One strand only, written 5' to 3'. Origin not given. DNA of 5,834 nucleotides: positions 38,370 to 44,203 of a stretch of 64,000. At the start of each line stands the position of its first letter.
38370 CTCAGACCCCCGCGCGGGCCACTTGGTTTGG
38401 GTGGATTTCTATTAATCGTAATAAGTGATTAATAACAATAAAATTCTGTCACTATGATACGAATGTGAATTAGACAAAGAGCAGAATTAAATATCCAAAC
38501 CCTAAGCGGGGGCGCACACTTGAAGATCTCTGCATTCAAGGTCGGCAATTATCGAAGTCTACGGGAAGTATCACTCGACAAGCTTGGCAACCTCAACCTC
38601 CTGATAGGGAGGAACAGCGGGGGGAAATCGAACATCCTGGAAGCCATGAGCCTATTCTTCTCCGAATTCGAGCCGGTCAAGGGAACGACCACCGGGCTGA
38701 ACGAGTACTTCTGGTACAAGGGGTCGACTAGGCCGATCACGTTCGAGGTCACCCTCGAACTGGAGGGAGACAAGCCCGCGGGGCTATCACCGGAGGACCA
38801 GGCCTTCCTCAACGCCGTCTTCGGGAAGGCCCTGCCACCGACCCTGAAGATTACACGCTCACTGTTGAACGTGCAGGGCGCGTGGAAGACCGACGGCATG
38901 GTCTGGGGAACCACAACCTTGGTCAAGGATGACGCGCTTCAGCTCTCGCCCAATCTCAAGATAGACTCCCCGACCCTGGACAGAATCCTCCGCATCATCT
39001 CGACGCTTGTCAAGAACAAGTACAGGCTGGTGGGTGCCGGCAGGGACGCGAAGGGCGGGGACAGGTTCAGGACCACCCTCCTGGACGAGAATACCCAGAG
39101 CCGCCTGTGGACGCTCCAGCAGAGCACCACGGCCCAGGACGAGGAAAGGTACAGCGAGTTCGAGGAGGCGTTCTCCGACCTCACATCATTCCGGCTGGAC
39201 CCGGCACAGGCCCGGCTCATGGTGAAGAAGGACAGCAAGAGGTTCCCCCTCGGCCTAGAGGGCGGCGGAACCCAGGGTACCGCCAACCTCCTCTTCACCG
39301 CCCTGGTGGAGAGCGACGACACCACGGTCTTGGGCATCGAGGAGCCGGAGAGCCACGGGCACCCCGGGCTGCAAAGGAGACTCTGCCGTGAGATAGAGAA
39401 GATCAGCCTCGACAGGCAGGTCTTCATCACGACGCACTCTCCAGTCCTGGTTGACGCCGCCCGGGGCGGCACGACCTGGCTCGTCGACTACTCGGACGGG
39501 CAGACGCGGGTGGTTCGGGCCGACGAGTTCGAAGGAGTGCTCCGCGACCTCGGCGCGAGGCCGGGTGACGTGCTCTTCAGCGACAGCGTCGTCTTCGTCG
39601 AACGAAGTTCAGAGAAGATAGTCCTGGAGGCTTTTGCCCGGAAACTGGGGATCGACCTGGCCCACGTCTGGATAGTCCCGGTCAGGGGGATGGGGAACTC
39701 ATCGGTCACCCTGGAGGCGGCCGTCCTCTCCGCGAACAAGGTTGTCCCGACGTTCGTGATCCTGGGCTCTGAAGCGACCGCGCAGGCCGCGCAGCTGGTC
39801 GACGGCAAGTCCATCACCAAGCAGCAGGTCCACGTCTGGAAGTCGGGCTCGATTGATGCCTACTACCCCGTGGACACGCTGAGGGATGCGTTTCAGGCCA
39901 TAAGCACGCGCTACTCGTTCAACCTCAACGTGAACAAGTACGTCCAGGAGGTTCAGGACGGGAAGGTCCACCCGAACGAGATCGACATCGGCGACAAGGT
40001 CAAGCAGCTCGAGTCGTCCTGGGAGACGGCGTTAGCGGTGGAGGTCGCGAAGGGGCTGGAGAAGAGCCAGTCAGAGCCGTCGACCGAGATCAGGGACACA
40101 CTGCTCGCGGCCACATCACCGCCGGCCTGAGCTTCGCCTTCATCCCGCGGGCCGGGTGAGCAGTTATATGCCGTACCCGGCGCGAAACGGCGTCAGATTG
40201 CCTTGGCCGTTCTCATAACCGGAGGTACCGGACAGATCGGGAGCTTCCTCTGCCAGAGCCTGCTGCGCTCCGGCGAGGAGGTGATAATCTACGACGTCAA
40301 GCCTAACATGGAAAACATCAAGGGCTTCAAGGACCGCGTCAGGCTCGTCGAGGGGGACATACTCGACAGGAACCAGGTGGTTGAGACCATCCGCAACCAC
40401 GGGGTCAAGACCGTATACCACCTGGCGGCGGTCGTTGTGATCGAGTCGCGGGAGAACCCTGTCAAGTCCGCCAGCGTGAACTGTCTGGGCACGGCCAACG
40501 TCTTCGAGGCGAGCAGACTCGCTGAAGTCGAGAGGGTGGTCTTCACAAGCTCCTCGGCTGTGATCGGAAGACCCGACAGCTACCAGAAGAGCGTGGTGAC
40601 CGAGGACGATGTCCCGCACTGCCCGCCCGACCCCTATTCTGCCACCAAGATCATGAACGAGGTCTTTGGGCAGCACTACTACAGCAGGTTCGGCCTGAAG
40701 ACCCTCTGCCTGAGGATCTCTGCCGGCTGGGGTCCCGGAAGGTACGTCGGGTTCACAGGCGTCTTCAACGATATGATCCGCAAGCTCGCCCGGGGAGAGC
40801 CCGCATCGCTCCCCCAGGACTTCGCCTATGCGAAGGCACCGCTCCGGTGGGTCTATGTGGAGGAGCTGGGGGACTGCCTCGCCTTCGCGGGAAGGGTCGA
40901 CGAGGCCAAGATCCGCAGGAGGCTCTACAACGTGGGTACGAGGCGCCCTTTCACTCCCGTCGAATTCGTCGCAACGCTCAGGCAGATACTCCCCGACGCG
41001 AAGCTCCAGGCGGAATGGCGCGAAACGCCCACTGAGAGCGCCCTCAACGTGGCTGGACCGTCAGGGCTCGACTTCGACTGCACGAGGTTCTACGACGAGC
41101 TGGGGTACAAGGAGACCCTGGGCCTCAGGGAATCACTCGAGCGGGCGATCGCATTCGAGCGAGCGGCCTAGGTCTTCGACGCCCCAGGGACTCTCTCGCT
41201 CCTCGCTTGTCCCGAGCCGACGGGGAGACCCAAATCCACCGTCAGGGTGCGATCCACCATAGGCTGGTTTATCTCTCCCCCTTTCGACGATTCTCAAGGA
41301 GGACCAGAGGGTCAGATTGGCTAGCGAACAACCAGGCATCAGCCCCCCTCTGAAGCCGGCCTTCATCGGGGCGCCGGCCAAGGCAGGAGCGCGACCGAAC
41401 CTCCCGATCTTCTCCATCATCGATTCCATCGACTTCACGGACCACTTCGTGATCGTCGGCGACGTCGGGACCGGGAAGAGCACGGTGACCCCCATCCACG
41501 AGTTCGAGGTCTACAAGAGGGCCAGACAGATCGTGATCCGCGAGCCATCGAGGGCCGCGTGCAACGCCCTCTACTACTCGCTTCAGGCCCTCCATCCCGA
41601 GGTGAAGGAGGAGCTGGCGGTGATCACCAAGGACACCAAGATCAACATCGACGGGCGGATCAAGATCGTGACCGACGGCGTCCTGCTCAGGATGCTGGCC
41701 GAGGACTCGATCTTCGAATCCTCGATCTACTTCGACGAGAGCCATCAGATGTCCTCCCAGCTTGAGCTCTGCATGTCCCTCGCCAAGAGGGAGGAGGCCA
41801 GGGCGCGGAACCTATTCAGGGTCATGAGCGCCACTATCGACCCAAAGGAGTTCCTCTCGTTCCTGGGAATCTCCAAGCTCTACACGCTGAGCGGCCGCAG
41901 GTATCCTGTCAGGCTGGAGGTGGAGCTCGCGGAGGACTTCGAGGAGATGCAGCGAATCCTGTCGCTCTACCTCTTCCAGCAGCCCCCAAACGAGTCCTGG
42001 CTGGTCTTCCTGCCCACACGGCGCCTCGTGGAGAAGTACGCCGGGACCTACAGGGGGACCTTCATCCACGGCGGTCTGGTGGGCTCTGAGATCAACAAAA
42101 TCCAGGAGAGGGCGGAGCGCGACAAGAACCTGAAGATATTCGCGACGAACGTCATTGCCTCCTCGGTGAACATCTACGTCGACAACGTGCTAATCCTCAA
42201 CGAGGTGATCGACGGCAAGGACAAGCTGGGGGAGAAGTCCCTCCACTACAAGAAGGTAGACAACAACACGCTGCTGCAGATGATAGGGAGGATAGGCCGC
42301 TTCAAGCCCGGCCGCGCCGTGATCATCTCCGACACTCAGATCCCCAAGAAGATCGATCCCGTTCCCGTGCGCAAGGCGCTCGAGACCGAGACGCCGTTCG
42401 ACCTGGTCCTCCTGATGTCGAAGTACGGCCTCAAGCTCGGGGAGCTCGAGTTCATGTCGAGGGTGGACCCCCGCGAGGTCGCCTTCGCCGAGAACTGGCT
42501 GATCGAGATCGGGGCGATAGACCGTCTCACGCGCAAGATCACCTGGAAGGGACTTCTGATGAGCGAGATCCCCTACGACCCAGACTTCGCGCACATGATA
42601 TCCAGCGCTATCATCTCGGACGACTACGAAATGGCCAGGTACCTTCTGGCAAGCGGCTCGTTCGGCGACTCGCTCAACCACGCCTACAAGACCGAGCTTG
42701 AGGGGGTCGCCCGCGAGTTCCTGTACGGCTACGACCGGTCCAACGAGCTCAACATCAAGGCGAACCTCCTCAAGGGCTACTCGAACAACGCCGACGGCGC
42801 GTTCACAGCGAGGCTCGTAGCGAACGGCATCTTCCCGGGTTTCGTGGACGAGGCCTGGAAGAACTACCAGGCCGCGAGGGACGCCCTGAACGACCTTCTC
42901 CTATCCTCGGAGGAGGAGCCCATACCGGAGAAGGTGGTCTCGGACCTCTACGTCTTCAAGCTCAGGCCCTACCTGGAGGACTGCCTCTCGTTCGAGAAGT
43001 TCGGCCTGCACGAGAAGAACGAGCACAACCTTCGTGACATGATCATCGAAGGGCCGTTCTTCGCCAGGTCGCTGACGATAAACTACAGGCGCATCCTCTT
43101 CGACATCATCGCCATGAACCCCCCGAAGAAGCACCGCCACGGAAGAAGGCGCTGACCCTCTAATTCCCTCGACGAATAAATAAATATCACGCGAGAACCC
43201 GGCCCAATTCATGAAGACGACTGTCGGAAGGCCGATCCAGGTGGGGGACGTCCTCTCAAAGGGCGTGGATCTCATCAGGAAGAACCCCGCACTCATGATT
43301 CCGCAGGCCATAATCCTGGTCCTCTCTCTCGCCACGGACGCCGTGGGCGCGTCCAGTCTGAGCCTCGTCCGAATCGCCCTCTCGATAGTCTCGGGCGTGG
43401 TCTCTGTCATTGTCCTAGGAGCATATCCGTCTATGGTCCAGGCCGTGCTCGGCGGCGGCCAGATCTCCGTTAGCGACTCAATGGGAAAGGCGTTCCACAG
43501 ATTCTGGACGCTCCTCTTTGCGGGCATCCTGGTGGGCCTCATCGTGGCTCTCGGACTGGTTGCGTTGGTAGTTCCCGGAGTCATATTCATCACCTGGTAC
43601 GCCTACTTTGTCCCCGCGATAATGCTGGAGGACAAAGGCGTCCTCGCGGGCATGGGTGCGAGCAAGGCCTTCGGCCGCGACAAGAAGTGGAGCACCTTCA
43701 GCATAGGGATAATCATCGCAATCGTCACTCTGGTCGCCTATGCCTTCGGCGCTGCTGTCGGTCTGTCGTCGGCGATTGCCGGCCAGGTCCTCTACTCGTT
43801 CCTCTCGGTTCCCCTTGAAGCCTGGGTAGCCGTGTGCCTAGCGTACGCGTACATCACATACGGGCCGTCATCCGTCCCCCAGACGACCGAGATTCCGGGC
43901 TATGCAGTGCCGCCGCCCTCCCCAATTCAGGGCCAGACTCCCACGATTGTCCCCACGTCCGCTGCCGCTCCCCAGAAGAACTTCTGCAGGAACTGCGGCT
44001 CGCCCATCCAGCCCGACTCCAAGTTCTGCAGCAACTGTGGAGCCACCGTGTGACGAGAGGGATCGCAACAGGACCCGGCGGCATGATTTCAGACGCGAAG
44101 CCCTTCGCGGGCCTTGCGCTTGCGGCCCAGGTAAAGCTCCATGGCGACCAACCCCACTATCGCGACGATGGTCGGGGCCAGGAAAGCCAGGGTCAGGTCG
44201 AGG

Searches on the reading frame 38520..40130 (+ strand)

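Call 43: search_protein_families(library=pfam, proteins=[window:38520-40130:+], max_evalue=0.001)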
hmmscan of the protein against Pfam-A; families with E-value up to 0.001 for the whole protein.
window:38520-40130:+ (536 aa): 5 families
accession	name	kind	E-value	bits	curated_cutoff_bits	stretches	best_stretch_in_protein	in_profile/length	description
PF13175.12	AAA_15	-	5.3e-26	92.6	32.1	2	1-51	1-51/374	AAA ATPase domain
PF13304.12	AAA_21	-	6.2e-22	79.5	27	1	25-312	1-304/304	AAA domain, putative AbiEii toxin, Type IV TA system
PF20469.4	OLD-like_TOPRIM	-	7e-06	26.9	23.2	1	352-396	1-48/67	Overcoming lysogenization defect protein-like, TOPRIM domain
PF02463.25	SMC_N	-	1.7e-05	24.8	40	1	3-48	2-49/220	RecF/RecN/SMC N terminal domain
PF13476.12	AAA_23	-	0.00012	23.3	27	1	9-124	5-87/201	AAA domain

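Call 87: search_protein_families(library=padloc, proteins=[window:38520-40130:+], max_evalue=0.001)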
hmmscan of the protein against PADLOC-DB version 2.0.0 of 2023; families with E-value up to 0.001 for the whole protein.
window:38520-40130:+ (536 aa): 122 families (the best 25 are shown)
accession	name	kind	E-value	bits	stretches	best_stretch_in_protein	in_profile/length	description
PDLC02979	AriA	-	2.9e-28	97.7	2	183-311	239-373/373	-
PDLC02980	AriA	-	1.4e-26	92.2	2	213-312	199-304/304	-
PDLC04182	HEC-01A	-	2.3e-25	87.4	2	259-340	297-381/406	-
PDLC00070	GajA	-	2.5e-25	87.1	2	240-385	289-418/596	AAA ATPase domain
PDLC02358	Old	-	1.6e-23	81.4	2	265-405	282-436/578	Old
PDLC00069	GajA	-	2.5e-22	77.1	2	269-390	336-473/687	AAA ATPase domain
PDLC00067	GajA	-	2.6e-21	73.7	2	237-375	263-417/604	AAA ATPase domain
PDLC00085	GajA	-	6.5e-21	72.7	3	1-49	1-49/580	AAA ATPase domain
PDLC04176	HEC-01A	-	2.8e-20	71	2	236-336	243-346/371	-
PDLC00066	GajA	-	3.7e-20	70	1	267-392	278-411/567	AAA ATPase domain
PDLC00083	GajA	-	5.1e-20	69.4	2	267-311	293-339/639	AAA ATPase domain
PDLC04178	HEC-01A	-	7.2e-20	69.4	2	259-350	276-373/399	-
PDLC00096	GajA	-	2.4e-19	67.5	1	257-382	271-414/630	AAA ATPase domain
PDLC00091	GajA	-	2.8e-19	67.4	2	264-376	293-413/627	AAA ATPase domain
PDLC00077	GajA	-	4.2e-19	66.5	2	196-391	256-474/616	AAA ATPase domain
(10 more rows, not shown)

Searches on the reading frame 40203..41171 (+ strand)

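Call 43: search_protein_families(library=pfam, proteins=[window:40203-41171:+], max_evalue=0.001)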
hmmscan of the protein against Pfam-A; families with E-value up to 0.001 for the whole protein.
window:40203-41171:+ (322 aa): 10 families
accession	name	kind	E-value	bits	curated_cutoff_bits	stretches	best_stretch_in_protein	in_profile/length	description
PF01370.27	Epimerase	-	1.4e-39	136.4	20.9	1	3-245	1-240/240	NAD dependent epimerase/dehydratase family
PF16363.11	GDP_Man_Dehyd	-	8.1e-35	121.3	27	1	4-226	1-233/332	GDP-mannose 4,6 dehydratase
PF01073.25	3Beta_HSD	-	1e-22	80.9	22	1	4-186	1-192/280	3-beta hydroxysteroid dehydrogenase/isomerase family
PF02719.21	Polysacc_synt_2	-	8.2e-16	58.5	20.2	1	3-117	1-128/293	Polysaccharide biosynthesis protein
PF07993.18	NAD_binding_4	-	1.7e-11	44.2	20.1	1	5-174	1-206/258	Male sterility protein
PF04321.23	RmlD_sub_bind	-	2.7e-11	43.5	27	1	1-159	1-139/287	RmlD substrate binding domain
PF13460.12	NAD_binding_10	-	1.4e-08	35.3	27.2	1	7-120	1-101/184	NAD(P)H-binding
PF08659.16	KR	-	5.3e-07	30.2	22.6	1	3-122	3-142/180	KR domain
PF00106.31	adh_short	-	0.00013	22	26.6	1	2-65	2-70/195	short chain dehydrogenase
PF05368.20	NmrA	-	0.00024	21.2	27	1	3-76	5-78/298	NmrA-like family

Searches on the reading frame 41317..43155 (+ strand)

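Call 43: search_protein_families(library=pfam, proteins=[window:41317-43155:+], max_evalue=0.001)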
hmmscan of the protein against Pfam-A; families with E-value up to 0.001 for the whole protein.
window:41317-43155:+ (612 aa): 2 families
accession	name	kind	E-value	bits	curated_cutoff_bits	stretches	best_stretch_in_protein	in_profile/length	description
PF00270.35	DEAD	-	1.1e-07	32.1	26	1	37-177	10-162/167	DEAD/DEAH box helicase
PF00271.37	Helicase_C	-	1.7e-07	31.9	23.5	1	215-329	7-109/110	Helicase conserved C-terminal domain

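Call 87: search_protein_families(library=padloc, proteins=[window:41317-43155:+], max_evalue=0.001)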
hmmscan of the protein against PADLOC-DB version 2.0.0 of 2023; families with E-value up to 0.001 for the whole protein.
window:41317-43155:+ (612 aa): 0 families

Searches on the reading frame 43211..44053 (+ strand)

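Call 43: search_protein_families(library=pfam, proteins=[window:43211-44053:+], max_evalue=0.001)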
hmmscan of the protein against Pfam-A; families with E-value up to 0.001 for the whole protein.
window:43211-44053:+ (280 aa): 6 families
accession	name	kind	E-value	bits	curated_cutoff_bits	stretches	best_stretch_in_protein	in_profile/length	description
PF13240.11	Zn_Ribbon_1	-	1.6e-08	34.5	25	1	258-279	1-22/23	zinc-ribbon domain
PF25231.1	DUF7847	-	8.5e-07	28.9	28.7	1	15-126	7-110/252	Domain of unknown function (DUF7847)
PF12773.13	DZR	-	3.4e-05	24.4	27.3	1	257-277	25-45/45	Double zinc ribbon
PF13248.11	Zn_ribbon_3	-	3.8e-05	23.4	27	1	259-278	5-24/26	zinc-ribbon domain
PF17032.10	Zn_ribbon_15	-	0.00017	22.7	28.9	1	254-277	50-73/73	zinc-ribbon family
PF06790.16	UPF0259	-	0.00041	20.7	31.4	1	57-152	89-184/248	Uncharacterised protein family (UPF0259)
